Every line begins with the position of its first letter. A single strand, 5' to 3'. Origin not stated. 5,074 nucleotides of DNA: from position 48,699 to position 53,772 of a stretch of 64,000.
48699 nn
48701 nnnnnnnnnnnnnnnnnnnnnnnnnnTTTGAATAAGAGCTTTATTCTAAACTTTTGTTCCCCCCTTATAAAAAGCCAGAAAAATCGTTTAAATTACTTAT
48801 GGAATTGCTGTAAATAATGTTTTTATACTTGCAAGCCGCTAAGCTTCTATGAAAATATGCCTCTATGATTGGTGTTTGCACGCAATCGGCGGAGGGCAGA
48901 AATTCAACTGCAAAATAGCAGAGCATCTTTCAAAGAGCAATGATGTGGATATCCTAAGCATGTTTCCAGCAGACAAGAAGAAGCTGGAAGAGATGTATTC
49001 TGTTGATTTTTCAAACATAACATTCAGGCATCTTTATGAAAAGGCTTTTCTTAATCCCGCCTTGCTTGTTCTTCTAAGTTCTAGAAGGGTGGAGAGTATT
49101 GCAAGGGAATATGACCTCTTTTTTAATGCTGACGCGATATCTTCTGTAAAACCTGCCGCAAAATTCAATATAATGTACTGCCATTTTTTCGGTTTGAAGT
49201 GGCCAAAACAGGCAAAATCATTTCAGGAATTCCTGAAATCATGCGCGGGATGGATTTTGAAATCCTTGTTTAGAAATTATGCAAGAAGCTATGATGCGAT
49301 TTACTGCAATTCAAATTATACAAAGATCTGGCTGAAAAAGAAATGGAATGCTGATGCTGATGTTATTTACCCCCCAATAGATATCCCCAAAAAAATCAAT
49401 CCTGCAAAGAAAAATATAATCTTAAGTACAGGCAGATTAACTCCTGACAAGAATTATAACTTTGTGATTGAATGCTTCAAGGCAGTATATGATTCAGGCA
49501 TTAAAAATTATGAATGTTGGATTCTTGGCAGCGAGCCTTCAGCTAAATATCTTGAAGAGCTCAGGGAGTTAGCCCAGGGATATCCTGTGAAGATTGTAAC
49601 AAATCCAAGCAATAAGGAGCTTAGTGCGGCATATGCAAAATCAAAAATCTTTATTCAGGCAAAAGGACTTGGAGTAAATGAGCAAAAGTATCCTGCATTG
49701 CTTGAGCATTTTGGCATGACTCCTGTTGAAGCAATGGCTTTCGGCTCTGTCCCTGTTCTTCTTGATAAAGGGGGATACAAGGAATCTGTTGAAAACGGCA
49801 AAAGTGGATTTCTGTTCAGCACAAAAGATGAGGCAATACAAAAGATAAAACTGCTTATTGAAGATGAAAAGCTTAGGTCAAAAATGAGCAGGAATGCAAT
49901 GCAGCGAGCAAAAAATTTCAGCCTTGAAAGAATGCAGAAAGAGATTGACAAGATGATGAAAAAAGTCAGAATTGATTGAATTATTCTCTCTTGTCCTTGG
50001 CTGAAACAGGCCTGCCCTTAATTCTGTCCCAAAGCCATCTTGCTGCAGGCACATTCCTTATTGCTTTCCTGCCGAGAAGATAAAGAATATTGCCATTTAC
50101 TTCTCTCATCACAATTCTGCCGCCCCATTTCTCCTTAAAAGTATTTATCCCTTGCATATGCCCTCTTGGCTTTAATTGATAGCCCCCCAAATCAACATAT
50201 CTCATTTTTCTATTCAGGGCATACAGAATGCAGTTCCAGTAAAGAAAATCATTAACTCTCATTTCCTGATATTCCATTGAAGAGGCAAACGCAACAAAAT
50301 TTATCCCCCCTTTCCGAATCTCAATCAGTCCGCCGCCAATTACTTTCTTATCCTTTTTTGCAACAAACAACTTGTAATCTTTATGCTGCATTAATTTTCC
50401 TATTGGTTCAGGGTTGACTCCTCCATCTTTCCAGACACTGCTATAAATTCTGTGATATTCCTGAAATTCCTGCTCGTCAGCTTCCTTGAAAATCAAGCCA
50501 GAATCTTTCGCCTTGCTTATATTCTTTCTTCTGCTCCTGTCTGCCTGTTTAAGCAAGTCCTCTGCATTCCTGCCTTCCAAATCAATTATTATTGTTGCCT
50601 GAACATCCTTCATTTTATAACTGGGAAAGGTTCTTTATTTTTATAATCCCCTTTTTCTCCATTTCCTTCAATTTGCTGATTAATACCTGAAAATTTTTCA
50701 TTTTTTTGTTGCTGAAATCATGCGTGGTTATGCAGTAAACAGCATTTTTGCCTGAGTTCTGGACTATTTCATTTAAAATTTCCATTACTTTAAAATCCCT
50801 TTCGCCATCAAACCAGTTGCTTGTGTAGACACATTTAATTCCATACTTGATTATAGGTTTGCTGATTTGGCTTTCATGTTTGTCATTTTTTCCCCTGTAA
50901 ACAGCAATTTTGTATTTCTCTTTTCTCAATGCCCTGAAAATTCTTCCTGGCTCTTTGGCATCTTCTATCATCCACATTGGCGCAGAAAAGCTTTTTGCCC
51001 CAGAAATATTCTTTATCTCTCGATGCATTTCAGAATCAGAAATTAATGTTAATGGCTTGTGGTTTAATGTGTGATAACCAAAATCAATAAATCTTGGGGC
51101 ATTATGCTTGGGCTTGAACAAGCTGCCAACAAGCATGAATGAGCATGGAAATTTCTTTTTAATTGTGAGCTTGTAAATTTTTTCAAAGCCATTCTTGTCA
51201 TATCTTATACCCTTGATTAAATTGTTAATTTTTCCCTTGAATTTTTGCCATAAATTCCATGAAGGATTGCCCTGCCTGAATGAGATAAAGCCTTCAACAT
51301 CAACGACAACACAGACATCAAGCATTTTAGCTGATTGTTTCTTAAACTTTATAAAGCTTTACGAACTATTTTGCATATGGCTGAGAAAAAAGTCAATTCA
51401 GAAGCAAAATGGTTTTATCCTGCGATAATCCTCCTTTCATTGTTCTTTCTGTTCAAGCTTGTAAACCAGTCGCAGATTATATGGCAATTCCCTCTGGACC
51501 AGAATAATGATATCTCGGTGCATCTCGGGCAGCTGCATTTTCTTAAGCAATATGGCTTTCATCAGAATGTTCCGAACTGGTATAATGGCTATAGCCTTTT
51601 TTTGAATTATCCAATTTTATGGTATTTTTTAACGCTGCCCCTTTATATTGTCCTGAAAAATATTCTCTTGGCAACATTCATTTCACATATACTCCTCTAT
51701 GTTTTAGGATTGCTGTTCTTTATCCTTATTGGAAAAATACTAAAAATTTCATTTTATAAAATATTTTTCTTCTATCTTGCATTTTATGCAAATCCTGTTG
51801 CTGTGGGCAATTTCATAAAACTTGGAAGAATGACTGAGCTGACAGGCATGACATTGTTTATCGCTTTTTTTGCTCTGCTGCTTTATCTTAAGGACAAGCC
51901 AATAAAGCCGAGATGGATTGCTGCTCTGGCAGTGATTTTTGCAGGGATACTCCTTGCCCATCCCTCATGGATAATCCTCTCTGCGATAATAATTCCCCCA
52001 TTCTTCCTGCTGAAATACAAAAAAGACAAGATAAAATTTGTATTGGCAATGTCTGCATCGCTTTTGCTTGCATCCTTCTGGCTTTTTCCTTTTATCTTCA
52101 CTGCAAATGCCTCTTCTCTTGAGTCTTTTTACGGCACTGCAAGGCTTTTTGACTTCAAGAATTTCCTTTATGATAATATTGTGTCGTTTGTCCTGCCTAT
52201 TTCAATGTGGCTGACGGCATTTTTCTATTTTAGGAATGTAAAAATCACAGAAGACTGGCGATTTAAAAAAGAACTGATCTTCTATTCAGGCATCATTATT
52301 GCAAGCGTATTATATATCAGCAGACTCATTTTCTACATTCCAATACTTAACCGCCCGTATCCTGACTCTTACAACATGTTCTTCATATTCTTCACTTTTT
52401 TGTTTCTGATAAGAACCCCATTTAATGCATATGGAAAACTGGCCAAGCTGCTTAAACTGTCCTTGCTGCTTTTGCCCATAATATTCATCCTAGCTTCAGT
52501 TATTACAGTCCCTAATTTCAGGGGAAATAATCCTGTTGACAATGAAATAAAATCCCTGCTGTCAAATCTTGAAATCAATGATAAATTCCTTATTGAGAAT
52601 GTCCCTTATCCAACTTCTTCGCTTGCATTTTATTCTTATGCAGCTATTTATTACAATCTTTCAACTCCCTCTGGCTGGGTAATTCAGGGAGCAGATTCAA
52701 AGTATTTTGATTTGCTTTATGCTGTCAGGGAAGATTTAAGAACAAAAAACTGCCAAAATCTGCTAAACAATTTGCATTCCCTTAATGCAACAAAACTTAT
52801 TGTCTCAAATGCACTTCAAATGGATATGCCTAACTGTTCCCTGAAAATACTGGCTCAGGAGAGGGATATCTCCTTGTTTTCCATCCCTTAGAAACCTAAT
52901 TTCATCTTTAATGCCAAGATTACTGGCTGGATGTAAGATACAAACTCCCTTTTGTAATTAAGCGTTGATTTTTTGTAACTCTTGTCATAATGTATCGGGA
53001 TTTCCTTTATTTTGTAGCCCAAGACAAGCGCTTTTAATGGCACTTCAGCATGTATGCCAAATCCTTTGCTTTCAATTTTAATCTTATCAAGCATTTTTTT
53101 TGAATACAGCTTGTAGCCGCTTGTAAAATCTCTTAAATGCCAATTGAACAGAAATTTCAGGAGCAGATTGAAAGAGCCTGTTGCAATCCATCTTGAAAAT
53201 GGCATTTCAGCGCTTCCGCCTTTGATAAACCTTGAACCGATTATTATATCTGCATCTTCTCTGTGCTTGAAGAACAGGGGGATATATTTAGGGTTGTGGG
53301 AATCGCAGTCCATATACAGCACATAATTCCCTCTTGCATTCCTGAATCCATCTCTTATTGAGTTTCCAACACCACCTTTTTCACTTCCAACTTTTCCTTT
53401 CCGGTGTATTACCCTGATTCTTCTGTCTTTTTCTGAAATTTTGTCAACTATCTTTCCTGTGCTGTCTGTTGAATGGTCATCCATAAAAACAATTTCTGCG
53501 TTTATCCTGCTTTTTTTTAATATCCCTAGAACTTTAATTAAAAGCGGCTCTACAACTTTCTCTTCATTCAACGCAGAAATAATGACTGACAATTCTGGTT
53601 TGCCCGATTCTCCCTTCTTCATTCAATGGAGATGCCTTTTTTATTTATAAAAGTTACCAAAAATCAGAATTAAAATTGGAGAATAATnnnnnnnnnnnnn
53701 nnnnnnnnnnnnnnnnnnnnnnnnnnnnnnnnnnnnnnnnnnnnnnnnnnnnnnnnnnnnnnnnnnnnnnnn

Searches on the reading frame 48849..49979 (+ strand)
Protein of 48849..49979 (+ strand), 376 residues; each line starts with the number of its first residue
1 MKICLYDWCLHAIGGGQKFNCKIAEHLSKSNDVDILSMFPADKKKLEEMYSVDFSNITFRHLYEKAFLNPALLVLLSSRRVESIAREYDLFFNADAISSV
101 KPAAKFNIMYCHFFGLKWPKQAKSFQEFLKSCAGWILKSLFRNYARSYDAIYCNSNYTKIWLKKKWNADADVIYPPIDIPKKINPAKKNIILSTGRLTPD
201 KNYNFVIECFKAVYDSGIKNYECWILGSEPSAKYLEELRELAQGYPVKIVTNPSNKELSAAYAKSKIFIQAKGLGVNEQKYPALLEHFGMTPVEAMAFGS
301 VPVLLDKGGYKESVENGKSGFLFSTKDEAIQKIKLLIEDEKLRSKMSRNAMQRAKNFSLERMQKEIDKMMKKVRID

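Call 7: search_protein_families(library=pfam, proteins=[window:48849-49979:+], max_evalue=0.01)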
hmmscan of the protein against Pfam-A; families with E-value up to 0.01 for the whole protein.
window:48849-49979:+ (376 aa): 5 families
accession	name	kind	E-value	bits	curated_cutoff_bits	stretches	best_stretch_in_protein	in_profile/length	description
PF00534.26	Glycos_transf_1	-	1.9e-29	102.8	26.4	1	181-352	8-171/172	Glycosyl transferases group 1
PF13692.12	Glyco_trans_1_4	-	2.3e-15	57.6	27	1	189-339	2-142/142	Glycosyl transferases group 1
PF13439.12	Glyco_transf_4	-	1.3e-08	35.5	28.5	1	13-179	1-168/170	Glycosyltransferase Family 4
PF13524.12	Glyco_trans_1_2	-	2.7e-07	31.1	25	1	235-355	6-130/144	Glycosyl transferase-like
PF00535.33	Glycos_transf_2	-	0.0021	18.5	23.3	0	204-262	11-70/168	Glycosyl transferase family 2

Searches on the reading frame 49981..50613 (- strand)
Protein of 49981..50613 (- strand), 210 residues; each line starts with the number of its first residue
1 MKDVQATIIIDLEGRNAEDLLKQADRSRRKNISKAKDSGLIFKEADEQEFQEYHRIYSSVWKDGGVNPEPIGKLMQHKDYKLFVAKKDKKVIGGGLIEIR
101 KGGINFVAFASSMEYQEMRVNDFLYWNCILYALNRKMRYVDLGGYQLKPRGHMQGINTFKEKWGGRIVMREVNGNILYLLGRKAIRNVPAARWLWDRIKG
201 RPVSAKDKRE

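Call 7: search_protein_families(library=pfam, proteins=[window:49981-50613:-], max_evalue=0.01)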
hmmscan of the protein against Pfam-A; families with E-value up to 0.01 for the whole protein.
window:49981-50613:- (210 aa): 2 families
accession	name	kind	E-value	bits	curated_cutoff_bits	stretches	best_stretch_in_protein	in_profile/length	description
PF02388.22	FemAB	-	1.9e-09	37.3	24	2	5-58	151-204/406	FemAB family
PF13480.13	Acetyltransf_6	-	1.7e-05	25.5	22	1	29-144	8-136/143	Acetyltransferase (GNAT) domain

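Call 81: search_protein_families(library=ncbifam, proteins=[window:49981-50613:-], max_evalue=1e-10)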
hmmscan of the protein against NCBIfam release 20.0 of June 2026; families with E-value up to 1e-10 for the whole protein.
window:49981-50613:- (210 aa): 0 families

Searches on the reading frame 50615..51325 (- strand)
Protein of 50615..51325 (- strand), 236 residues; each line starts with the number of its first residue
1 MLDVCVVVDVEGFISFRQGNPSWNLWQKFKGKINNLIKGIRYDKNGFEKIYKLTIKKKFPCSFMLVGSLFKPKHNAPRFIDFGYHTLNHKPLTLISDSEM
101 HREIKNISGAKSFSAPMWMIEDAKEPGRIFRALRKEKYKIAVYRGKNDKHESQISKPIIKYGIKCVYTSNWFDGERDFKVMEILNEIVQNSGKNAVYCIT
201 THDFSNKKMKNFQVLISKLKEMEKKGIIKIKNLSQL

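Call 7: search_protein_families(library=pfam, proteins=[window:50615-51325:-], max_evalue=0.01)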
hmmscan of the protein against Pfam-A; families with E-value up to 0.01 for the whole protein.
window:50615-51325:- (236 aa): 0 families

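Call 22: search_protein_families(library=pfam, proteins=[window:50615-51325:-], max_evalue=1)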
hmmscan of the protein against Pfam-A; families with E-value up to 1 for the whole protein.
window:50615-51325:- (236 aa): 2 families
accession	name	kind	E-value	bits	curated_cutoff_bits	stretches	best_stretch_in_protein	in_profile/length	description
PF01522.26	Polysacc_deac_1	-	0.058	13.8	23.1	1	80-106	59-85/124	Polysaccharide deacetylase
PF05717.18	TnpB_IS66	-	0.29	11.5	26.6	0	29-59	39-69/101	IS66 Orf2 like protein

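Call 30: search_protein_families(library=ncbifam, proteins=[window:50615-51325:-], max_evalue=0.001)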
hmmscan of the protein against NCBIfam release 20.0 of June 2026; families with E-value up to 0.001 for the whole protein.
window:50615-51325:- (236 aa): 0 families

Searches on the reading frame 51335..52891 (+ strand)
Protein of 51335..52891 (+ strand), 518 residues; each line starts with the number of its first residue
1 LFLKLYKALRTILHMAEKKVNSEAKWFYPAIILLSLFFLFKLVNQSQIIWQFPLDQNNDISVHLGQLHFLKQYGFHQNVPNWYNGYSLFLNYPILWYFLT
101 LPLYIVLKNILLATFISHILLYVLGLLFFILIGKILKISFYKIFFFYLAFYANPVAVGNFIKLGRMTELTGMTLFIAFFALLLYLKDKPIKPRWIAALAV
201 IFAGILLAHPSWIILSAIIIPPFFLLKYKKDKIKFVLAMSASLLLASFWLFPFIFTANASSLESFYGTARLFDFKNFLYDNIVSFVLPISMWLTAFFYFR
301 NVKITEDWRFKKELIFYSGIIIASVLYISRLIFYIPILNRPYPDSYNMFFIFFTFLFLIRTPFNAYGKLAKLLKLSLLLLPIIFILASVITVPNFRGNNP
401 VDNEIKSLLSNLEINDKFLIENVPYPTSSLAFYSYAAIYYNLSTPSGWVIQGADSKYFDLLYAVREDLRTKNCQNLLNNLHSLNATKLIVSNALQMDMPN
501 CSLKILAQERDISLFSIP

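Call 7: search_protein_families(library=pfam, proteins=[window:51335-52891:+], max_evalue=0.01)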
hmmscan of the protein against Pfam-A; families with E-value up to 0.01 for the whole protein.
window:51335-52891:+ (518 aa): 0 families

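Call 22: search_protein_families(library=pfam, proteins=[window:51335-52891:+], max_evalue=1)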
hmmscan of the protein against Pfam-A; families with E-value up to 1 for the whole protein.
window:51335-52891:+ (518 aa): 0 families

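Call 30: search_protein_families(library=ncbifam, proteins=[window:51335-52891:+], max_evalue=0.001)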
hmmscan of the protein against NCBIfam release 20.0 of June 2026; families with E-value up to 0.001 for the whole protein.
window:51335-52891:+ (518 aa): 0 families

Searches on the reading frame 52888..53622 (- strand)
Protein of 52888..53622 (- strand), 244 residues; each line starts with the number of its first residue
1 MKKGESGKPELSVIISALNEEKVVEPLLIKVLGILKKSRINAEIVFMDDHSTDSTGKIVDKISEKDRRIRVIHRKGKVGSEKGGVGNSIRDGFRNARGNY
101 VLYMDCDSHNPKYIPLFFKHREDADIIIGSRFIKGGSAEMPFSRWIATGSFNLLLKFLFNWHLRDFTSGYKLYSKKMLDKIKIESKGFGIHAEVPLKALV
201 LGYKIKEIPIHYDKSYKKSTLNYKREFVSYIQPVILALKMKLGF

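Call 7: search_protein_families(library=pfam, proteins=[window:52888-53622:-], max_evalue=0.01)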
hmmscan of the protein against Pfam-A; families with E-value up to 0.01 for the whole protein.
window:52888-53622:- (244 aa): 3 families
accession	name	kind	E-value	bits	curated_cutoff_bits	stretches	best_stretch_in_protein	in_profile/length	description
PF00535.33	Glycos_transf_2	-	1.1e-22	81.1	23.3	1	12-181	1-167/168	Glycosyl transferase family 2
PF13641.12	Glyco_tranf_2_3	-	8.8e-05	23.1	27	1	9-108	1-97/230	Glycosyltransferase like family 2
PF10111.15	Glyco_tranf_2_2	-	0.0016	18.4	27.3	1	13-108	2-92/276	Glycosyltransferase like family 2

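Call 30: search_protein_families(library=ncbifam, proteins=[window:52888-53622:-], max_evalue=0.001)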
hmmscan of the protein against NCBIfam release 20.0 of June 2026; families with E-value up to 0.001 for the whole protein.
window:52888-53622:- (244 aa): 19 families
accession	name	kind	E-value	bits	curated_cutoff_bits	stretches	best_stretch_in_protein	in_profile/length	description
TIGR04182.1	glyco_TIGR04182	equivalog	5.1e-19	68.7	325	1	11-220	2-198/293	S-layer glycoprotein N-glycosyltransferase AglJ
NF047588.1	GlcsyltransPgfSStrep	equivalog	4.3e-18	65.6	500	1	11-225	3-215/308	glycosyltransferase PgfS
NF041391.1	DPhHxTase_Halo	equivalog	1e-16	60.6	375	1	17-222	3-193/213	dolichyl-phosphate hexose transferase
TIGR03937.1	PgaC_IcaA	equivalog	1.6e-11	43.9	422.3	1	6-108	42-136/407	poly-beta-1,6-N-acetyl-D-glucosamine synthase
NF047683.1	TeichurnBiosyTuaG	equivalog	1.2e-10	41.5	400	1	8-108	5-97/252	teichuronic acid biosynthesis protein TuaG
NF050050.1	ProtGlycPglI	equivalog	1.5e-09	37.6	500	1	8-108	1-94/306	GalNAc(5)-diNAcBac-PP-undecaprenol beta-1,3-glucosyltransferase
NF007482.0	PRK10073.1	equivalog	1.5e-09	37.4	423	1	7-108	4-96/334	glycosyltransferase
NF045692.1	OglycostaseCruG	equivalog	1.7e-08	33.8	600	1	10-109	42-139/386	2'-O-glycosyltransferase CruG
NF007986.1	PRK10714.1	equivalog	2.4e-08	33.4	529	1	11-220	8-209/316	undecaprenyl-phosphate 4-deoxy-4-formamido-L-arabinose transferase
TIGR04283.1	glyco_like_mftF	equivalog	6.2e-08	32.5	182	1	11-113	1-88/221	TIGR04283 family arsenosugar biosynthesis glycosyltransferase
NF010496.0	PRK13915.1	equivalog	3e-07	29.8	262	1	9-112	31-131/307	glucosyl-3-phosphoglycerate synthase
NF058614.1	PPMAGASynPpgS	equivalog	5.9e-07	29.1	370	1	13-210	4-194/226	polyprenyl-phospho-N-acetylgalactosaminyl synthase PpgS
NF053846.1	glyco_with_XrtP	equivalog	3.7e-06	25.9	520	1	12-89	44-115/440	XrtP-associated glycosyltransferase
NF041875.1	EPS_EpsD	equivalog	5.9e-06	25.9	370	1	11-146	1-132/325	exopolysaccharide biosynthesis glycosyltransferase EpsD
TIGR03469.1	HpnB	hypoth_equivalog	6.8e-06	25.3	379.25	1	7-133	42-172/386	hopene-associated glycosyltransferase HpnB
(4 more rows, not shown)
